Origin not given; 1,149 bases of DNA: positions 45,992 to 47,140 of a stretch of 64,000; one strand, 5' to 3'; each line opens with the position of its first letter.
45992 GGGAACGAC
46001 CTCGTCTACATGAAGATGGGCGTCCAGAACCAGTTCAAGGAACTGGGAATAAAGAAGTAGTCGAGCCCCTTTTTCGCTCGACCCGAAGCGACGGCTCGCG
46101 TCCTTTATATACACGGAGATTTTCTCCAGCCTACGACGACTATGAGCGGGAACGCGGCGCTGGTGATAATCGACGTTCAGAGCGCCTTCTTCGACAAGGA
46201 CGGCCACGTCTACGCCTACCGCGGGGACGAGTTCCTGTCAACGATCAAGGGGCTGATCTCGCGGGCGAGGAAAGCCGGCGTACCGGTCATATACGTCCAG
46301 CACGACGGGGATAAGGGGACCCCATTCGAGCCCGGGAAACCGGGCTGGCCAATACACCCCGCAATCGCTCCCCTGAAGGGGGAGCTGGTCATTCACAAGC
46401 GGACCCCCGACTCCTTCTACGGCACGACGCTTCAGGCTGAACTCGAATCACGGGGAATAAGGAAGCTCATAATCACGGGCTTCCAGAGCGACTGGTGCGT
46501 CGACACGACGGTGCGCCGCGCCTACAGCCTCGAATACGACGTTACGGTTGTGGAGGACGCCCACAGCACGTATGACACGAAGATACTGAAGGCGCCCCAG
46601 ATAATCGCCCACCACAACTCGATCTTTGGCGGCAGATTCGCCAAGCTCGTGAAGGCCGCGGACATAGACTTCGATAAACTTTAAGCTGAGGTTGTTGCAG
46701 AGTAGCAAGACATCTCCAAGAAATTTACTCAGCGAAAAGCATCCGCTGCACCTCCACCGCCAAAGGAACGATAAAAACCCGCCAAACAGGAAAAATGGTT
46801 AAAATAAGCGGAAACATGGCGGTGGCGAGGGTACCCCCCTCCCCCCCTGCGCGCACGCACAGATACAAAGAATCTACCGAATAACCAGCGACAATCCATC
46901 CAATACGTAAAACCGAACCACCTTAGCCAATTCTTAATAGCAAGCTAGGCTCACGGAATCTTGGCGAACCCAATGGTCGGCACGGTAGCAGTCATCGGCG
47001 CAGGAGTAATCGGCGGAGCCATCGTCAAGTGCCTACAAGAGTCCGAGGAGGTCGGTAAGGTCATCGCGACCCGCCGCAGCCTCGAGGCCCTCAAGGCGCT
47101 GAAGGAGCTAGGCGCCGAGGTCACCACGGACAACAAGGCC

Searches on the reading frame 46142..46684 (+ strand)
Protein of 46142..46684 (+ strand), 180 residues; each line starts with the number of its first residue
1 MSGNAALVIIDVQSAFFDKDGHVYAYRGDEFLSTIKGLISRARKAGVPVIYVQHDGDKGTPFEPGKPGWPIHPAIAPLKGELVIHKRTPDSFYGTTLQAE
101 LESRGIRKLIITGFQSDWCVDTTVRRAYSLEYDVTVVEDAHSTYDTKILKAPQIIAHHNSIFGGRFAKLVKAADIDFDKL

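Call 22: find_homologous_proteins(query=window:46142-46684:+)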
Query window:46142-46684:+ (180 aa): 565 proteins with E <= 0.001 among 616 candidates; the best 120 are listed.
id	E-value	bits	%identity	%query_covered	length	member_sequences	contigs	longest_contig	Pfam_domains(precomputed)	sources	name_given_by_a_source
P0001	5.7e-111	386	95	100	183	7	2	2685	PF00857.27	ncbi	-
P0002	6.7e-100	350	86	100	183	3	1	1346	PF00857.27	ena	-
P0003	8.0e-99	346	88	100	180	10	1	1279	PF00857.27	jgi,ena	-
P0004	9.1e-99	346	86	100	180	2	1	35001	PF00857.27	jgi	jgi:nicotinamidase-related amidase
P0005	1.5e-97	342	86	98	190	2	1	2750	PF00857.27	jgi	jgi:nicotinamidase-related amidase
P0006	1.1e-96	339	87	100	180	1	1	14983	PF00857.27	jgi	jgi:nicotinamidase-related amidase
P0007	2.4e-96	338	83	100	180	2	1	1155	PF00857.27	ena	-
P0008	3.1e-96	338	86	100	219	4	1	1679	PF00857.27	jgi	-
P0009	2.3e-95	335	85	97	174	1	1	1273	PF00857.27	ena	-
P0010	4.6e-95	334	83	100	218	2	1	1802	PF00857.27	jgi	jgi:nicotinamidase-related amidase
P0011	1.2e-94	333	85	97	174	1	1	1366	PF00857.27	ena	-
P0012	4.4e-94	331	83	99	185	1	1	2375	PF00857.27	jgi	jgi:nicotinamidase-related amidase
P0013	1.1e-93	330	83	98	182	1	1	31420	PF00857.27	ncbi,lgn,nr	ncbi:MAG: cysteine hydrolase family protein [Candidatus Bathyarchaeota archaeon]|nr:cysteine hydrola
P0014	3.0e-93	328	82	100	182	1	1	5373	PF00857.27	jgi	jgi:nicotinamidase-related amidase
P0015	2.4e-92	325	82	98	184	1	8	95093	PF00857.27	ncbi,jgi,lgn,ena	ncbi:MAG: cysteine hydrolase family protein [Candidatus Bathyarchaeia archaeon]|jgi:nicotinamidase-r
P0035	1.2e-83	297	74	99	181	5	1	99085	PF00857.27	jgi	jgi:nicotinamidase-related amidase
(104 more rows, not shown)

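Call 23: find_encoding_contigs(protein=P0004, flank=10000, max_places=3)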
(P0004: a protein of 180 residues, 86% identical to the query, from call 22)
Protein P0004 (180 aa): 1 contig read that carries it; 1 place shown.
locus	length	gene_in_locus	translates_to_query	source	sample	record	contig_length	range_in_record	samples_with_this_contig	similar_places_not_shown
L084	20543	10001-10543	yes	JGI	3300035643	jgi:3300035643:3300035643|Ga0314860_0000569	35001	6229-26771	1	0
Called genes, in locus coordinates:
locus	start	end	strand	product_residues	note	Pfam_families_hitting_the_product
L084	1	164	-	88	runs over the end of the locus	-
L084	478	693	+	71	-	-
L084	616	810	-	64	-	-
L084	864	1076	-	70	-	-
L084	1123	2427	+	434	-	PF01645:Glu_synthase, PF01070:FMN_dh (weak), PF00478:IMPDH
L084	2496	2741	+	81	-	-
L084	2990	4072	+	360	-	PF20703:nSTAND1 (weak), PF01637:ATPase_2, PF13191:AAA_16 (weak), PF13173:AAA_14 (faint), PF13401:AAA_22 (weak), PF21100:WHD_MCM (faint)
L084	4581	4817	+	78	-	PF04255:DUF433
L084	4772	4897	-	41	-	-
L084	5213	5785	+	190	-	-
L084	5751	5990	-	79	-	-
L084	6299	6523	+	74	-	-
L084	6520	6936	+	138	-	PF01850:PIN (weak)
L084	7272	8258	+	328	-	PF02517:Rce1-like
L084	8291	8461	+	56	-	-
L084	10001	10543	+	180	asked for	PF00857:Isochorismatase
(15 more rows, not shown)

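Call 24: find_encoding_contigs(protein=P0013, flank=10000, max_places=3)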
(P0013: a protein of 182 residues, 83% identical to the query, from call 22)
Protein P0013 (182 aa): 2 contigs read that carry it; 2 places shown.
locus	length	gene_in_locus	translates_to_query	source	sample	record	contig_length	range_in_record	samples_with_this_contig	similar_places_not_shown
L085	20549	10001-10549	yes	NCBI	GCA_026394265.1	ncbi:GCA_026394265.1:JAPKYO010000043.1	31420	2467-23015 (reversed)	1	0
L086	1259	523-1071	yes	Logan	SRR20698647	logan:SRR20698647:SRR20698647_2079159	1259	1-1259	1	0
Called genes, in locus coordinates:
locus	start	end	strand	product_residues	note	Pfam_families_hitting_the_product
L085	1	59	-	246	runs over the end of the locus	PF01738:DLH (weak), PF02129:Peptidase_S15 (faint), PF00561:Abhydrolase_1 (faint), PF12146:Hydrolase_4 (weak), PF12697:Abhydrolase_6 (weak), PF00326:Peptidase_S9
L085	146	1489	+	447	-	PF04894:Nre_N, PF04895:Nre_C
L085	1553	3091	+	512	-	PF01409:tRNA-synt_2d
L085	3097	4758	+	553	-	PF18262:PhetRS_B1 (faint), PF03483:B3_4 (weak), PF03484:B5, PF17759:tRNA_synthFbeta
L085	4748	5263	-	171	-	PF04229:GrpB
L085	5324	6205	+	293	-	PF00892:EamA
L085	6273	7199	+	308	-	PF00701:DHDPS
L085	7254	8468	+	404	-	PF01546:Peptidase_M20, PF07687:M20_dimer (weak)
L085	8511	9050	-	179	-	PF09819:ABC_cobalt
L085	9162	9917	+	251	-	PF03328:HpcH_HpaI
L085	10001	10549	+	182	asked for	PF00857:Isochorismatase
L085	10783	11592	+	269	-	PF03446:NAD_binding_2 (weak), PF03807:F420_oxidored, PF14748:P5CR_dimer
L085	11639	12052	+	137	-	-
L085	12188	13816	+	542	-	PF07969:Amidohydro_3, PF01979:Amidohydro_1 (weak), PF07969:Amidohydro_3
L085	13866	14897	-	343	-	PF01113:DapB_N, PF19328:DAP_DH_C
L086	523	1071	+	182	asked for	PF00857:Isochorismatase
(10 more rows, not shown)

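Call 25: find_encoding_contigs(protein=P0015, flank=10000, max_places=3)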
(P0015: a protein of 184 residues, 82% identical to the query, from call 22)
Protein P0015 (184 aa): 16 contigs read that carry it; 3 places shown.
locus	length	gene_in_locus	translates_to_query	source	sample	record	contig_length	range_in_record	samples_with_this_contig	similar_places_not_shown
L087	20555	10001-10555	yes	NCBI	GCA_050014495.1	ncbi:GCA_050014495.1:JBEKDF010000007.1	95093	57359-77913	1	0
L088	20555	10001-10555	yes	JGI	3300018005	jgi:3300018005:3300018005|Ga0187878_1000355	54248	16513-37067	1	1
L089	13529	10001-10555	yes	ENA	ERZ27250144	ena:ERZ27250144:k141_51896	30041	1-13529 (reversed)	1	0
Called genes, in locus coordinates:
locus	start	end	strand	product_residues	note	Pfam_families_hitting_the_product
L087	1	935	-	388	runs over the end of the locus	PF00266:Aminotran_5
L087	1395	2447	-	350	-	PF00291:PALP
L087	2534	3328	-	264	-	PF01887:SAM_HAT_N, PF20257:SAM_HAT_C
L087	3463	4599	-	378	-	PF01208:URO-D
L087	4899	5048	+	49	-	-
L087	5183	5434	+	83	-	-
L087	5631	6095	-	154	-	PF08212:Lipocalin_2, PF00061:Lipocalin (weak)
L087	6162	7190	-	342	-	PF26233:NicX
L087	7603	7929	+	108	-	PF03328:HpcH_HpaI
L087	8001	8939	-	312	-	PF02423:OCD_Mu_crystall, PF01488:Shikimate_DH (weak)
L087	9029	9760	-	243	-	PF17645:Amdase, PF01177:Asp_Glu_race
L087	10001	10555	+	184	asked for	PF00857:Isochorismatase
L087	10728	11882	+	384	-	PF07786:HGSNAT_cat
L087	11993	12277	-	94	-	-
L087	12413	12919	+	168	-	PF04140:ICMT, PF04191:PEMT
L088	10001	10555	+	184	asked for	PF00857:Isochorismatase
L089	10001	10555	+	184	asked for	PF00857:Isochorismatase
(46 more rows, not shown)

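Call 26: find_encoding_contigs(protein=P0035, flank=10000, max_places=3)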
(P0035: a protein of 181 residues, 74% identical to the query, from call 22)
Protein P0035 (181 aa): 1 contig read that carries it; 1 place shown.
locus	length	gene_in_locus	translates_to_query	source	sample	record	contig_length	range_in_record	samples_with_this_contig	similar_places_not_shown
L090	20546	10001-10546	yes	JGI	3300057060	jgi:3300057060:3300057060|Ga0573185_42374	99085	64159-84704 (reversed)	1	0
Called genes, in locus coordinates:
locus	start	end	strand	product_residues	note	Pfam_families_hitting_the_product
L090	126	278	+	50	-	-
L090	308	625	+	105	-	PF07883:Cupin_2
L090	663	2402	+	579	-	PF00664:ABC_membrane, PF00005:ABC_tran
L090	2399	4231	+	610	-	PF00664:ABC_membrane, PF00004:AAA (faint), PF00005:ABC_tran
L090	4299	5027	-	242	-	PF01061:ABC2_membrane, PF09847:12TM_1 (weak), PF12698:ABC2_membrane_3, PF12679:ABC2_membrane_2 (weak)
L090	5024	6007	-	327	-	PF00005:ABC_tran, PF13304:AAA_21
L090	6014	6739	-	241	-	PF13531:SBP_bac_11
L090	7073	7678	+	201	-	PF00753:Lactamase_B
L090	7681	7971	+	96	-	-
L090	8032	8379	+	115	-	PF01850:PIN (weak)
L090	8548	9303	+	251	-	PF00106:adh_short, PF08659:KR, PF23441:SDR (faint), PF13561:adh_short_C2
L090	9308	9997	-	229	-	PF00227:Proteasome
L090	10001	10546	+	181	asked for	PF00857:Isochorismatase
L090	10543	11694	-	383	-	PF05626:DUF790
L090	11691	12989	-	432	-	PF00270:DEAD, PF04851:ResIII, PF00271:Helicase_C, PF16203:ERCC3_RAD25_C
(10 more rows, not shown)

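Call 32: find_encoding_contigs(protein=P0001, flank=10000, max_places=4)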
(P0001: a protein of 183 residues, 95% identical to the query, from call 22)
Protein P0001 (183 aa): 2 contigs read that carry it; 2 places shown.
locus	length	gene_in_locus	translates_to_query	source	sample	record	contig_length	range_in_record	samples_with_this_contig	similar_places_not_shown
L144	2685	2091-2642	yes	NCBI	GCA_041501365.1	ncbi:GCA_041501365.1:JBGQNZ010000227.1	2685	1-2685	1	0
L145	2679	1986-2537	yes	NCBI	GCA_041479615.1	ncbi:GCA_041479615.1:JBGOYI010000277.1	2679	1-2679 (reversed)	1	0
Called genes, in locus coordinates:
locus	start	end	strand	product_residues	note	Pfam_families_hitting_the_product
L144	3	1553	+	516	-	?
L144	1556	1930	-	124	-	PF12172:zf-ChsH2, PF01796:OB_ChsH2_C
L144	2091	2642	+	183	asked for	PF00857:Isochorismatase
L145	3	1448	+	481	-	?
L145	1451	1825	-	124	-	PF12172:zf-ChsH2, PF01796:OB_ChsH2_C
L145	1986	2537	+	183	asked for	PF00857:Isochorismatase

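Call 33: find_encoding_contigs(protein=P0006, flank=10000, max_places=3)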
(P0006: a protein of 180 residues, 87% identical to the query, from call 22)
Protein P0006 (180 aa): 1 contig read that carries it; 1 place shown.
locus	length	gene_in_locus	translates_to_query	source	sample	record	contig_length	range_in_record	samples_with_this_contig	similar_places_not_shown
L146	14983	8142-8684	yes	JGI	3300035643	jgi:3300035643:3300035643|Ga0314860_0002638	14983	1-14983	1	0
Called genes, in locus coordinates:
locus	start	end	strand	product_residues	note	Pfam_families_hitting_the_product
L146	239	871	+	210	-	PF05598:DUF772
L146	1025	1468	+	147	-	PF10604:Polyketide_cyc2, PF03364:Polyketide_cyc (weak)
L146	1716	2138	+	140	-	PF00355:Rieske, PF13806:Rieske_2, PF22543:Rieske_4 (weak)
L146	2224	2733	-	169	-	PF01903:CbiX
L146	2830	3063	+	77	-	-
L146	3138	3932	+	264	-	PF11345:DUF3147 (weak)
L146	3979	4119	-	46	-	-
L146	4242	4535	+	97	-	-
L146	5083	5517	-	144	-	-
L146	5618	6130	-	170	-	PF10882:bPH_5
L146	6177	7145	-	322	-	-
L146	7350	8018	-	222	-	PF06195:DUF996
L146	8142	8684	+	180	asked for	PF00857:Isochorismatase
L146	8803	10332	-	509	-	PF00682:HMGL-like, PF22617:HCS_D2, PF08502:LeuA_dimer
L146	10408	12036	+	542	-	PF00920:ILVD_EDD_N, PF24877:ILV_EDD_C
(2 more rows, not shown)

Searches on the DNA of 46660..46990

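Call 11: search_rna_families(source=window, start=46660, end=46990, threshold=evalue, max_evalue=10)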
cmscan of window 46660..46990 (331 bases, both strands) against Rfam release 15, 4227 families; matches with E-value up to 10: 0.
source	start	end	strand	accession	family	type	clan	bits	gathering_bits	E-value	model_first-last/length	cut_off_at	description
